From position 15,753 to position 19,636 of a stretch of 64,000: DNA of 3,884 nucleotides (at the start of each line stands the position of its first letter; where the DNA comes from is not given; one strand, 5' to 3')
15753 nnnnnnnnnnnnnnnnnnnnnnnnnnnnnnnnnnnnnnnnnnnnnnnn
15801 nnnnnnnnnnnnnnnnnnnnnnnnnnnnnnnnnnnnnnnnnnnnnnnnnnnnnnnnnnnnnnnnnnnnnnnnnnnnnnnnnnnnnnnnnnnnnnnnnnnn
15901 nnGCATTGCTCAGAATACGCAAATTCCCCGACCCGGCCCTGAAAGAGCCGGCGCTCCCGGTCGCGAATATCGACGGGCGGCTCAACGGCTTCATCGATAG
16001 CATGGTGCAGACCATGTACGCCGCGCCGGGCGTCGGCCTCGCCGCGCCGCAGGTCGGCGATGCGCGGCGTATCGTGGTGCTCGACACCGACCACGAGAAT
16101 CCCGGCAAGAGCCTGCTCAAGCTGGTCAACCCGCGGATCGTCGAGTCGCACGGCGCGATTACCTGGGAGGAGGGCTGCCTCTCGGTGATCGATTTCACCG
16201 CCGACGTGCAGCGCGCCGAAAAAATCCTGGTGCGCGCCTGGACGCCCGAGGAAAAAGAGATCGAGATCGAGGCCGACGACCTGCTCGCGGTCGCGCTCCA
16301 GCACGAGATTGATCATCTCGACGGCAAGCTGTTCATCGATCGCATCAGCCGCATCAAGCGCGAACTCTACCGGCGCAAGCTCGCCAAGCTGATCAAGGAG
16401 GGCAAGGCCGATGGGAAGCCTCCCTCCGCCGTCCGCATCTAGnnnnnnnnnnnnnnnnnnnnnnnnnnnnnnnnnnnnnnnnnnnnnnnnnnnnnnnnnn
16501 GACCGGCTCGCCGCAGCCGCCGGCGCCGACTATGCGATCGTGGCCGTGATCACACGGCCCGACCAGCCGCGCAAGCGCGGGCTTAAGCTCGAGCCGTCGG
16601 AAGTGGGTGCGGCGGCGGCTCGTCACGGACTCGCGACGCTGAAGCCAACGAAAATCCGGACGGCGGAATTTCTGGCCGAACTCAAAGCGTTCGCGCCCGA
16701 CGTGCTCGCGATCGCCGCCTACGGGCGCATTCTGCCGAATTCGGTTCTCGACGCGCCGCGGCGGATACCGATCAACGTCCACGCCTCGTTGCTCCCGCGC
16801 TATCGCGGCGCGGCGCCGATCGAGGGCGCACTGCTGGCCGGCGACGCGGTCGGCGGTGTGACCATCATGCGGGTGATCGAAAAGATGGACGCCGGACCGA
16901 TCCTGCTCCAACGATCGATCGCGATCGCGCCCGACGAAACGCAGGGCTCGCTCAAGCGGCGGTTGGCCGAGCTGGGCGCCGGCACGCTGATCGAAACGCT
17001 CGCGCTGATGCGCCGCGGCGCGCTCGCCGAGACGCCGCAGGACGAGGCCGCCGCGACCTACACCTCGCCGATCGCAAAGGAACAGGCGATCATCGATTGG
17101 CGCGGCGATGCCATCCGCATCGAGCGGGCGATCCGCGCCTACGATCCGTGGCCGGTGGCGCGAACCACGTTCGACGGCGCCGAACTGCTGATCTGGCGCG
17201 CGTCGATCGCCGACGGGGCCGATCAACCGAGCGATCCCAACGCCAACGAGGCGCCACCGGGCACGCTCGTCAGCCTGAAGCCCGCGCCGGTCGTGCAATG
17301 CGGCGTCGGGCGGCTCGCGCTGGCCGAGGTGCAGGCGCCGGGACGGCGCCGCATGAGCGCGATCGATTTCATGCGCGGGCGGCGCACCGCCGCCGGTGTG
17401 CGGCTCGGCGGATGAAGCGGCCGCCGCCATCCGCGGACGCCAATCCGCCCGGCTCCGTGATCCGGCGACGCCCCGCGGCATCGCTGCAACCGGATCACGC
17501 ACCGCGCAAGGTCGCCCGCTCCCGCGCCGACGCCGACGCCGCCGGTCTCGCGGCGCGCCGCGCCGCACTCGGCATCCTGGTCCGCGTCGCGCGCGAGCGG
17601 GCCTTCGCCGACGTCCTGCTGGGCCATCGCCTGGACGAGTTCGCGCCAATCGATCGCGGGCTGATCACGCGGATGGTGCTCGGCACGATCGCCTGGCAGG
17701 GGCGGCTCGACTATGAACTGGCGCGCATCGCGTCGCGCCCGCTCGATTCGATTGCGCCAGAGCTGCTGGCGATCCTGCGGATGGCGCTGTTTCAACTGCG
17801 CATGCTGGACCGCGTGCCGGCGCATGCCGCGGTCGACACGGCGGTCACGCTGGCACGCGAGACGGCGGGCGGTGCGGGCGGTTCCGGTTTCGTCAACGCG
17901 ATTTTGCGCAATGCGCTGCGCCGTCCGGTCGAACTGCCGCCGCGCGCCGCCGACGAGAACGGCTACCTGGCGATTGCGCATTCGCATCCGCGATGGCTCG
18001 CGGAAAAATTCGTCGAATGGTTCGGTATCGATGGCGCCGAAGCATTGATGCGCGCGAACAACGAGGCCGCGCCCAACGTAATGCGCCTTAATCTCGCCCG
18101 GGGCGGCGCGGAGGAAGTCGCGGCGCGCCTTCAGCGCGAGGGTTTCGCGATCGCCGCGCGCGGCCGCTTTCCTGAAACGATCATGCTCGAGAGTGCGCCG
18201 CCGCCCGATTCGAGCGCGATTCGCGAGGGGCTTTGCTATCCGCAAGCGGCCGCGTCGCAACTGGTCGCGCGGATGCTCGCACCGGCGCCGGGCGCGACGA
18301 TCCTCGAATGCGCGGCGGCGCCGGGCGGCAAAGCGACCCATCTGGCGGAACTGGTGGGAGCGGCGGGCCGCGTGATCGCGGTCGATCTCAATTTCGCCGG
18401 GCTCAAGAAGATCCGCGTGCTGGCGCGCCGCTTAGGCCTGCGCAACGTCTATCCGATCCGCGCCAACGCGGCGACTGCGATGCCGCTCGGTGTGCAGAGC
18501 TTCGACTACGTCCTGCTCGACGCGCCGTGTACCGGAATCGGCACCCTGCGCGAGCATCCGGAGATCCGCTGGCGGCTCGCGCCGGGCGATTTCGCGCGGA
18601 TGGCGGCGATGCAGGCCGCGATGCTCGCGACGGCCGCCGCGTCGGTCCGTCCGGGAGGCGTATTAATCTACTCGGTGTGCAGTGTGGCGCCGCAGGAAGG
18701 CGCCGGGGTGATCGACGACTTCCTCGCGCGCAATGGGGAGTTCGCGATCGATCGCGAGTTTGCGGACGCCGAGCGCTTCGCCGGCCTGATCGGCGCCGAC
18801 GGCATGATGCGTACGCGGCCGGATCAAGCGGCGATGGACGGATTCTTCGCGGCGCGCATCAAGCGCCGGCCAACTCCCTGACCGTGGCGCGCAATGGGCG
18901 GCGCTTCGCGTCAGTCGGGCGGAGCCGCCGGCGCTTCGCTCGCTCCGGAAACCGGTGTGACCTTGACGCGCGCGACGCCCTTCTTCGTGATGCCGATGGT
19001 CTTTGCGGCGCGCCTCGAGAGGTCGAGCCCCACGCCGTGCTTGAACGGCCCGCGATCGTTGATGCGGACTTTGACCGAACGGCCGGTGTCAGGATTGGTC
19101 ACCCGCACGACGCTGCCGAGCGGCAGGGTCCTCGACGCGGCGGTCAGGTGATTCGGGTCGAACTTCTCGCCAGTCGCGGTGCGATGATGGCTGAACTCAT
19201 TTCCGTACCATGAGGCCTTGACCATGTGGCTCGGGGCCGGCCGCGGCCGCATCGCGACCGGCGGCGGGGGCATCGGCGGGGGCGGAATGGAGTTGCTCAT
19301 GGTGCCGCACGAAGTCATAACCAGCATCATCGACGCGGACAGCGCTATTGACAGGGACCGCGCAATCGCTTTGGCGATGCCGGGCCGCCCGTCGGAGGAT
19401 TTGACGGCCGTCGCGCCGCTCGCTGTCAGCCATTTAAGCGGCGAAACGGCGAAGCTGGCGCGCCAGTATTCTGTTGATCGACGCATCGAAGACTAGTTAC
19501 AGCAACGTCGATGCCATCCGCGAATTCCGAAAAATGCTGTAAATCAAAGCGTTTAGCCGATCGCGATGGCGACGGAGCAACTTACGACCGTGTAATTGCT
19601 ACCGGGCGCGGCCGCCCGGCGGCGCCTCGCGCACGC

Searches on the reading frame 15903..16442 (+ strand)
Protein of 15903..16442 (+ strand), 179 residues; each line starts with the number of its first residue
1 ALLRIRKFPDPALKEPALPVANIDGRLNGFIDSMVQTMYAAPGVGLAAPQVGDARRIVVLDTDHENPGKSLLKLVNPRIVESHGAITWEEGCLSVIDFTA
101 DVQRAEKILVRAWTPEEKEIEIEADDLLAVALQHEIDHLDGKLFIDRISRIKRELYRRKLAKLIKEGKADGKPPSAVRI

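Call 89: search_protein_families(library=pfam, proteins=[window:15903-16442:+], max_evalue=0.0001)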
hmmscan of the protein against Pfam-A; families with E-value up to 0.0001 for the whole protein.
window:15903-16442:+ (179 aa): 1 family
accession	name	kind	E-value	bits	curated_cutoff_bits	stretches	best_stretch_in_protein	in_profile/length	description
PF01327.26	Pep_deformylase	-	3.9e-47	160.2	22.8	1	3-153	2-155/156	Polypeptide deformylase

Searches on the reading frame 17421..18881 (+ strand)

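Call 89: search_protein_families(library=pfam, proteins=[window:17421-18881:+], max_evalue=0.0001)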
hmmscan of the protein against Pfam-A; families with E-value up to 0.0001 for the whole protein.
window:17421-18881:+ (486 aa): 5 families
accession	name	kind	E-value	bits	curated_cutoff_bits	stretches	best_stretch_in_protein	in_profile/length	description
PF01189.24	Methyltr_RsmB-F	-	5.2e-47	160.5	27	1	284-480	2-198/199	16S rRNA methyltransferase RsmB/F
PF01029.23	NusB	-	1.3e-27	97.3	23.1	1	44-167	2-133/133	NusB family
PF22458.1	RsmF-B_ferredox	-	1.4e-12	48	27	1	189-259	1-70/74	Methyltr_RsmF/B-like, ferredoxin-like domain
PF13847.12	Methyltransf_31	-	5e-08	33.2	27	1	291-421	4-113/145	Methyltransferase domain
PF13649.12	Methyltransf_25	-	4.6e-07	30.9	27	1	294-366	1-70/97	Methyltransferase domain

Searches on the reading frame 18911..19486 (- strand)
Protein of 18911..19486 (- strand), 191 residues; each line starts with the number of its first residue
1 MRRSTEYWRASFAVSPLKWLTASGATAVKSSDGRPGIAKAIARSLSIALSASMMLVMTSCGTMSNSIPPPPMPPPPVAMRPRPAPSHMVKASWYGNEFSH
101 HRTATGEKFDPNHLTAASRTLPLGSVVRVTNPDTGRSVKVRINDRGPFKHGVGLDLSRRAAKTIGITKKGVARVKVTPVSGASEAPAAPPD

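Call 89: search_protein_families(library=pfam, proteins=[window:18911-19486:-], max_evalue=0.0001)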
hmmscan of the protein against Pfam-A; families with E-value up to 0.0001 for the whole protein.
window:18911-19486:- (191 aa): 1 family
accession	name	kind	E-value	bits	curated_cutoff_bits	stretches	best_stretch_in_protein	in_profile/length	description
PF03330.24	DPBB_1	-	5.1e-24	84.8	28.8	1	89-176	4-83/83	Lytic transglycolase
